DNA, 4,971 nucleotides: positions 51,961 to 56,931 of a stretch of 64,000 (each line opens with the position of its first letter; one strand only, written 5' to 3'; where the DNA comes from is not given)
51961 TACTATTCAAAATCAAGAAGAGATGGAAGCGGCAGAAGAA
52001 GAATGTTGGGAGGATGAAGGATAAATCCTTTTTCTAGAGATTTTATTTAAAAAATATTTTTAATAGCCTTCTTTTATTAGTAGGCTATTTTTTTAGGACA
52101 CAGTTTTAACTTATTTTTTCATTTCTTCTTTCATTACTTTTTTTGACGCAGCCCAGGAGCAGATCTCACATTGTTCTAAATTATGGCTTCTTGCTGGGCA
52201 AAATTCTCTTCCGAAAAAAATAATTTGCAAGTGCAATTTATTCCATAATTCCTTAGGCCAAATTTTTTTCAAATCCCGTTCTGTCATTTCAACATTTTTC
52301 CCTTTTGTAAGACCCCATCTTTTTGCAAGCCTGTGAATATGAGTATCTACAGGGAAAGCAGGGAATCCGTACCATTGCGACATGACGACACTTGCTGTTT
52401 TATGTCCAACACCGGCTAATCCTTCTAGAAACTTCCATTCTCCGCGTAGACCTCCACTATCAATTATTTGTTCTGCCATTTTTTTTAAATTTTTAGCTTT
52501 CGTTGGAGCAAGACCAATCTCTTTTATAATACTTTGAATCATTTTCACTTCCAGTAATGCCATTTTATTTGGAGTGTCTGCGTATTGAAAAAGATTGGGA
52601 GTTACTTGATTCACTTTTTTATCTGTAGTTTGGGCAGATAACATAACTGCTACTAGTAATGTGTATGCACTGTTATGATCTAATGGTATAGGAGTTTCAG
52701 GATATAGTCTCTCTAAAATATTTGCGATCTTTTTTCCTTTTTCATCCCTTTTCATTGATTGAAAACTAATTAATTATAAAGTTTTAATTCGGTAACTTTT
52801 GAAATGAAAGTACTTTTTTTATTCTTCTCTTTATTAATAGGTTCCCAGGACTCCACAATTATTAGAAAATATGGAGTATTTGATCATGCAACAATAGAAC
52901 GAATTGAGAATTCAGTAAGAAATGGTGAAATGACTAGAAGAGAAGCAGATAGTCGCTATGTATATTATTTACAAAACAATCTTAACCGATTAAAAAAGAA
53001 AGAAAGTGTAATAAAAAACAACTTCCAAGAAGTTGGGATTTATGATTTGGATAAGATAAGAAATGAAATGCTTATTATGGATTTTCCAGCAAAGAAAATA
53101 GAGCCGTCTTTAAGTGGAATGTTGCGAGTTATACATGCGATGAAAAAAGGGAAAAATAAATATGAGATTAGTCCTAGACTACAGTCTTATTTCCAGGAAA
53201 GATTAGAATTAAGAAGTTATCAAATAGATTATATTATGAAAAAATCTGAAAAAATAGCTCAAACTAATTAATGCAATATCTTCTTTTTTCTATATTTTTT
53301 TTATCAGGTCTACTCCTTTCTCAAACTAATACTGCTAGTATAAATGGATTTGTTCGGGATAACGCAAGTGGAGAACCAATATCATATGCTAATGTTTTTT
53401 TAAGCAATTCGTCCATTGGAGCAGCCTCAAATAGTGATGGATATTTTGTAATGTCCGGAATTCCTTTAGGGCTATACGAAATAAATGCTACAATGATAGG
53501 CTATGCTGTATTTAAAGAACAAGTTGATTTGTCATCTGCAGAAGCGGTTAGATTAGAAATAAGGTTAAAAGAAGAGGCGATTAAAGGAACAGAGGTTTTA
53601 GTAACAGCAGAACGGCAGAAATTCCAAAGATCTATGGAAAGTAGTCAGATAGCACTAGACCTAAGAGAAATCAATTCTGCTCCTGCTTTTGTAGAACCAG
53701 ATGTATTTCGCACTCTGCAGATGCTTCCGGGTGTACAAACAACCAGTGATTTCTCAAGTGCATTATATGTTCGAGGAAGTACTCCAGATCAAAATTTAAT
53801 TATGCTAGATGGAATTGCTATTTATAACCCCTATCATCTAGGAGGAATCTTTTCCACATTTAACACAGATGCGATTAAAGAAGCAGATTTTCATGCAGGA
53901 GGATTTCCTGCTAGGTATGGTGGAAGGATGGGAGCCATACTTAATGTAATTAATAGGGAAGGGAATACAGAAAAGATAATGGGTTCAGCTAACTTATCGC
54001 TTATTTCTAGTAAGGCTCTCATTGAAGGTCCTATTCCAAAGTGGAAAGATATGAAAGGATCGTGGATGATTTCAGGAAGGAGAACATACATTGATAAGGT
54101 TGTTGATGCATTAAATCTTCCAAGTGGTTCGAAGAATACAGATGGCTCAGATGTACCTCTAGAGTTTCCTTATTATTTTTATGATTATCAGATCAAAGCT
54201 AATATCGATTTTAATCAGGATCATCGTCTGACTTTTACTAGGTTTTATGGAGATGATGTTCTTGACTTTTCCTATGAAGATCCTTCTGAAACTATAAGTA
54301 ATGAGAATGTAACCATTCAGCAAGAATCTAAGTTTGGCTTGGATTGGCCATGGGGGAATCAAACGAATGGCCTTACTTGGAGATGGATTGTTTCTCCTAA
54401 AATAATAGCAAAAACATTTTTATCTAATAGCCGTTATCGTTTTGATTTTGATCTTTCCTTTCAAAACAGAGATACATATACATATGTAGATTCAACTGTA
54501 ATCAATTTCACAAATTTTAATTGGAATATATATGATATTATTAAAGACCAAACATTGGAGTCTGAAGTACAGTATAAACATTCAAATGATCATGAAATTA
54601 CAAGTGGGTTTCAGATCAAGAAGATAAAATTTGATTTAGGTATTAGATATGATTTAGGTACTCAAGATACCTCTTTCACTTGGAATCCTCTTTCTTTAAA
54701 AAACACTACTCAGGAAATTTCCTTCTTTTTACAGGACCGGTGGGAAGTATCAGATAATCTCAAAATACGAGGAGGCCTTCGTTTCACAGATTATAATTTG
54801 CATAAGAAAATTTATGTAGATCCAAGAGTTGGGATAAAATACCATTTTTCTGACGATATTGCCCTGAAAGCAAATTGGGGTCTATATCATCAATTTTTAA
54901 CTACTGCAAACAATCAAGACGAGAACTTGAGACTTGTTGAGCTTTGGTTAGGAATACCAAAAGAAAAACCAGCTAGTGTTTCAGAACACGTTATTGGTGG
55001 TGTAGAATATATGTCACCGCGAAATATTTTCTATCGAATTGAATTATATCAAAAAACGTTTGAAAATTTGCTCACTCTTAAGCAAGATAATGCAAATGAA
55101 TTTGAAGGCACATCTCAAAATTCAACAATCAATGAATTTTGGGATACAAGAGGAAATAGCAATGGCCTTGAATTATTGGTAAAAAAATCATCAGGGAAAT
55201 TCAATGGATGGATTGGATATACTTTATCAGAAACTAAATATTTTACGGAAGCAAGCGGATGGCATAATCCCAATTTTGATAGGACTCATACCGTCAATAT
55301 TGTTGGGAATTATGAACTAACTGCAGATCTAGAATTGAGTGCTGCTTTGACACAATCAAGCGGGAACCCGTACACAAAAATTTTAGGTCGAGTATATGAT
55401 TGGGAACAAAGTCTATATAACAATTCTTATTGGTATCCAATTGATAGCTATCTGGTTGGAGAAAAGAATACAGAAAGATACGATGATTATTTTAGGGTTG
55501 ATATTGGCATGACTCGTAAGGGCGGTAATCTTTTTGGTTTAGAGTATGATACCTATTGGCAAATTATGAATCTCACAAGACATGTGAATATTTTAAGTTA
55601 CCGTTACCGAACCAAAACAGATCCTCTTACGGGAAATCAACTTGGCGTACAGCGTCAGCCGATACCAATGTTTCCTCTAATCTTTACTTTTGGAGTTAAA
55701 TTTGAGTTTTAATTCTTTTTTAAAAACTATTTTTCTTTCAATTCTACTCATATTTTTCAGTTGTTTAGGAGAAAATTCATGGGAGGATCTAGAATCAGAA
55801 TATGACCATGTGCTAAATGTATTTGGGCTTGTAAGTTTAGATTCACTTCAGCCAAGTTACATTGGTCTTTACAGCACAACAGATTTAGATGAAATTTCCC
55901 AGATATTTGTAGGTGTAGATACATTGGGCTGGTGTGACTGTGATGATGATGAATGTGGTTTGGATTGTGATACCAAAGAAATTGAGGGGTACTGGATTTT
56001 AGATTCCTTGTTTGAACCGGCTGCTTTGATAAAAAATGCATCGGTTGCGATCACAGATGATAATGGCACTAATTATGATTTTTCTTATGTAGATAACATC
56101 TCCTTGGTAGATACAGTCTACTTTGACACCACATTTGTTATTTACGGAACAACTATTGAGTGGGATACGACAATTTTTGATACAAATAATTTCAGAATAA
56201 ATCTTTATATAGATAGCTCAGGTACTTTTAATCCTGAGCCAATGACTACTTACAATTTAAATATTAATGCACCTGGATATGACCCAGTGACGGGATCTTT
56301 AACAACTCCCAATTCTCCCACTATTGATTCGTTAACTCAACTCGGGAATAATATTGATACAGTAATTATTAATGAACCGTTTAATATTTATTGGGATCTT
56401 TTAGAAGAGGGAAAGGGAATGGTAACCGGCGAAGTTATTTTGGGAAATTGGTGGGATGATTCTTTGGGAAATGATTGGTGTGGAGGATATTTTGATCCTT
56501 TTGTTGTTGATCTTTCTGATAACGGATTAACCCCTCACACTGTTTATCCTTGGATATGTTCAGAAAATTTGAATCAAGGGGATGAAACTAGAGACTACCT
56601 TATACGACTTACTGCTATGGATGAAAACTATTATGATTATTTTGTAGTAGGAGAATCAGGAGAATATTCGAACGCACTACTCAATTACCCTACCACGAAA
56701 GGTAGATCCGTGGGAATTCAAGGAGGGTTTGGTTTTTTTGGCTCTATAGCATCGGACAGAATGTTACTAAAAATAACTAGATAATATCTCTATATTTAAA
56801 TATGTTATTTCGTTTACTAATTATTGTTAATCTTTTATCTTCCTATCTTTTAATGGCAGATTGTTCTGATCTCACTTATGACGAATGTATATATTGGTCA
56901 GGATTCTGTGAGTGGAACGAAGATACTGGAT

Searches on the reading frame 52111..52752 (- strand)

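Call 19: search_protein_families(library=pfam, proteins=[window:52111-52752:-])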
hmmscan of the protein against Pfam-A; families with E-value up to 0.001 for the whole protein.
window:52111-52752:- (213 aa): 1 family
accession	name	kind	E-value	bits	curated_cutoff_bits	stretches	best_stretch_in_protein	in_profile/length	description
PF00730.31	HhH-GPD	-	1.1e-25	90.4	26.2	1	34-167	1-108/108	HhH-GPD superfamily base excision DNA repair protein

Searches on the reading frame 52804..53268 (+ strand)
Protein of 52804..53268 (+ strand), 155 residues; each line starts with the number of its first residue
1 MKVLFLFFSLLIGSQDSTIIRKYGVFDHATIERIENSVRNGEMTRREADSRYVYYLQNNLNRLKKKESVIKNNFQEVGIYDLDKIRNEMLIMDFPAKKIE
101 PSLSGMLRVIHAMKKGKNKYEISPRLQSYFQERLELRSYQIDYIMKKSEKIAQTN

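Call 19: search_protein_families(library=pfam, proteins=[window:52804-53268:+])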
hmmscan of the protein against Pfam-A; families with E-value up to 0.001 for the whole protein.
window:52804-53268:+ (155 aa): 0 families

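Call 93: search_solved_structures(query=A7, max_evalue=10)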
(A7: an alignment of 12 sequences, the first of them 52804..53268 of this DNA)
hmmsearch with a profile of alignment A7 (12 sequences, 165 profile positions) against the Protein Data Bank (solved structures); distinct sequences matched with E-value up to 10: 4.
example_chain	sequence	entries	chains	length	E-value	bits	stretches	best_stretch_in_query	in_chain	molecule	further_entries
6ium_B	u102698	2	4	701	0.022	17.7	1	36-90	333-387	Enoyl-CoA hydratase/Delta(3)-cis-delta(2)-trans-enoyl-CoA isomerase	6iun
7jil_u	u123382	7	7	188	0.5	13.3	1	38-77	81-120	30S ribosomal protein S16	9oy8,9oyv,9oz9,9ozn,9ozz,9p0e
9zcd_u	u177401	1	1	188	0.53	13.2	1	38-77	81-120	Small ribosomal subunit protein bS16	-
7unj_A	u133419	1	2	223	0.71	12.8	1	3-50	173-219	SP1-ZnPPaM designed chlorophyll dimer protein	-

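Call 94: search_protein_families(library=pfam, alignment_id=A7, max_evalue=1)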
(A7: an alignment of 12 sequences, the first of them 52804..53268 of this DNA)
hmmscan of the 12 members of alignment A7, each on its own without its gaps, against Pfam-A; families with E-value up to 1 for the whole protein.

A. member 1, window:52804-53268:+ (155 aa): 1 family
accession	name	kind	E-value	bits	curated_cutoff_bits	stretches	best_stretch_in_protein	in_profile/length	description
PF01580.24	FtsK_SpoIIIE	-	0.11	12.4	24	1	21-137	118-183/221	FtsK/SpoIIIE family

B. families by the number of members that match (of 12 scanned): 13 families
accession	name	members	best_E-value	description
PF24554.1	DUF7603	2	0.0026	Domain of unknown function (DUF7603)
PF10925.13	DUF2680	2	0.24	Protein of unknown function (DUF2680)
PF18175.6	HU-CCDC81_bac_2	1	0.013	CCDC81-like prokaryotic HU domain 2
PF03241.18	HpaB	1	0.027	4-hydroxyphenylacetate 3-hydroxylase C terminal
PF14410.12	GH-E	1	0.045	HNH/ENDO VII superfamily nuclease with conserved GHE residues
PF03477.21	ATP-cone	1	0.053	ATP cone domain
PF01441.24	Lipoprotein_6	1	0.092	Lipoprotein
PF01710.22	HTH_Tnp_IS630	1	0.1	Transposase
PF01580.24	FtsK_SpoIIIE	1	0.11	FtsK/SpoIIIE family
PF20787.2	SPP1_GP23-1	1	0.12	SPP1 phage GP23.1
PF21698.3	Spo16_C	1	0.16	Spo16 protein, C-terminal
PF19553.4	DUF6076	1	0.17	Family of unknown function (DUF6076)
PF08860.15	DUF1827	1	0.25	Domain of unknown function (DUF1827)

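Call 98: search_protein_families(library=padloc, proteins=[window:52804-53268:+], max_evalue=0.01)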
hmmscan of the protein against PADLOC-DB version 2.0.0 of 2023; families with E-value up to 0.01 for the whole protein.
window:52804-53268:+ (155 aa): 0 families

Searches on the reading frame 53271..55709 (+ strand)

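Call 19: search_protein_families(library=pfam, proteins=[window:53271-55709:+])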
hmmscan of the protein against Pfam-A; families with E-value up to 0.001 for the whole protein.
window:53271-55709:+ (813 aa): 4 families
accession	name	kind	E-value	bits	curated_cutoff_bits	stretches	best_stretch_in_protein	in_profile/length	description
PF13715.12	CarbopepD_reg_2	-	3.7e-16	59.4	32.2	1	24-111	1-88/88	CarboxypepD_reg-like domain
PF13620.12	CarboxypepD_reg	-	2e-14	54.1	32.3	1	23-100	1-82/82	Carboxypeptidase regulatory-like domain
PF00593.30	TonB_dep_Rec_b-barrel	-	3.2e-11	44.2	27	1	290-747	10-419/436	TonB dependent receptor-like, beta-barrel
PF07715.20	Plug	-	8.1e-09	36.4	23.9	1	147-219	27-102/107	TonB-dependent Receptor Plug Domain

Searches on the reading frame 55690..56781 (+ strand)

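Call 19: search_protein_families(library=pfam, proteins=[window:55690-56781:+])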
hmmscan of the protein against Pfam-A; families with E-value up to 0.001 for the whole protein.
window:55690-56781:+ (364 aa): 1 family
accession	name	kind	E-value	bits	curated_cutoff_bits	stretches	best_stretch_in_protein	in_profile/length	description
PF14054.11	DUF4249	-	3.9e-08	33.6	28.5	1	113-354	50-264/269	Domain of unknown function (DUF4249)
